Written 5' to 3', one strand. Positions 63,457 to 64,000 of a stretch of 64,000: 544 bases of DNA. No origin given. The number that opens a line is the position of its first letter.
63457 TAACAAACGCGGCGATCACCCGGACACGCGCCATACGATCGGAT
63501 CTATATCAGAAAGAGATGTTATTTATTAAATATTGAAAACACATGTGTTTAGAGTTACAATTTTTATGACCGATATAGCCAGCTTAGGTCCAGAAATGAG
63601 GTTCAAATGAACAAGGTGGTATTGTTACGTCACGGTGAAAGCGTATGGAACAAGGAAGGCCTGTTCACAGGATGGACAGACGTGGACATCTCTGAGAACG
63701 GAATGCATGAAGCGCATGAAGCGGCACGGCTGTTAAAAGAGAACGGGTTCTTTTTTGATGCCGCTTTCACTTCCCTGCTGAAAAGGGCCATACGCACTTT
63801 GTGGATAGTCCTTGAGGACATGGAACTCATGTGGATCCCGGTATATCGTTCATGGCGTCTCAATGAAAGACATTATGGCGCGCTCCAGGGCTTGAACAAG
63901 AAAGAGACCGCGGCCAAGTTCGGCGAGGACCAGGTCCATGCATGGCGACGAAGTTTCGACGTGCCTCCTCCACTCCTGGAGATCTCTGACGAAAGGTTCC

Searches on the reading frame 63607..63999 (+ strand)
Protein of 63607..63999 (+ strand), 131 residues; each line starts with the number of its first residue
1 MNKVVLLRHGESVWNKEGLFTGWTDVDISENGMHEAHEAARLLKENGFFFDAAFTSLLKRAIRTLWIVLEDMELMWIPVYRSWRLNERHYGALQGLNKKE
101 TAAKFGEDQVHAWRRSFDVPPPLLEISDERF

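Call 27: search_protein_families(library=ncbifam, proteins=[window:63607-63999:+], max_evalue=0.001)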
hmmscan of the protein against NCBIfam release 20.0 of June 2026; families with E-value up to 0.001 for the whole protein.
window:63607-63999:+ (131 aa): 17 families
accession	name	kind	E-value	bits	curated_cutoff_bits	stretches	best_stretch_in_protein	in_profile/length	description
NF010713.0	PRK14115.1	equivalog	8.1e-69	231.7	305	1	1-130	1-130/248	2,3-diphosphoglycerate-dependent phosphoglycerate mutase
TIGR01258.1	pgm_1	subfamily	5.3e-63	212.7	81.7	1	2-130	1-129/245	2,3-bisphosphoglycerate-dependent phosphoglycerate mutase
NF010714.0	PRK14116.1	equivalog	2.1e-57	194.3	401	1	1-129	1-129/229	2,3-diphosphoglycerate-dependent phosphoglycerate mutase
NF010718.0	PRK14120.1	equivalog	6.9e-56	189.3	366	1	2-129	5-132/249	phosphoglyceromutase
NF010716.0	PRK14118.1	equivalog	5.7e-52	176.3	409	1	3-129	2-128/227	2,3-diphosphoglycerate-dependent phosphoglycerate mutase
NF010715.0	PRK14117.1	equivalog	1.2e-51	175.4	421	1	1-129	1-129/230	phosphoglycerate mutase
NF010717.0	PRK14119.1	equivalog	5.6e-51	173.3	378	1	1-123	1-123/228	2,3-diphosphoglycerate-dependent phosphoglycerate mutase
NF002339.0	PRK01295.1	equivalog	3.7e-45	153.9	316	1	3-123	4-124/206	2,3-bisphosphoglycerate-dependent phosphoglycerate mutase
NF002217.0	PRK01112.1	equivalog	1.7e-40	138.8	320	2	72-123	96-147/228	2,3-bisphosphoglycerate-dependent phosphoglycerate mutase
TIGR03162.1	ribazole_cobC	equivalog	1.2e-12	47.6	162.9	1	4-117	1-106/176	alpha-ribazole phosphatase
NF045917.1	PhserinePhPspA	equivalog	3.1e-12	46.6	350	1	1-113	1-107/211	phosphoserine phosphatase PspA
NF005567.0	PRK07238.1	equivalog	9.9e-12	44.8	326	1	3-122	179-293/378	bifunctional RNase H/acid phosphatase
NF011580.0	PRK15004.1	equivalog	1.3e-11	44.9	250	1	3-94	2-88/203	adenosylcobalamin/alpha-ribazole phosphatase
NF009993.0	PRK13462.1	equivalog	5.2e-09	36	226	1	2-64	6-68/203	acid phosphatase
TIGR03848.1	MSMEG_4193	subfamily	2.8e-08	33.5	203.85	1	4-100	2-94/204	MSMEG_4193 family putative phosphomutase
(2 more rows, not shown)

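Call 50: search_protein_families(library=pfam, proteins=[window:63607-63999:+], max_evalue=0.001)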
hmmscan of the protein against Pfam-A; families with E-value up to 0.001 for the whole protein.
window:63607-63999:+ (131 aa): 1 family
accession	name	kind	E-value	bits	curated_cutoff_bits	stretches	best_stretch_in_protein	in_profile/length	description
PF00300.27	His_Phos_1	-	1.1e-26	94.1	21.7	1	4-123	1-115/194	Histidine phosphatase superfamily (branch 1)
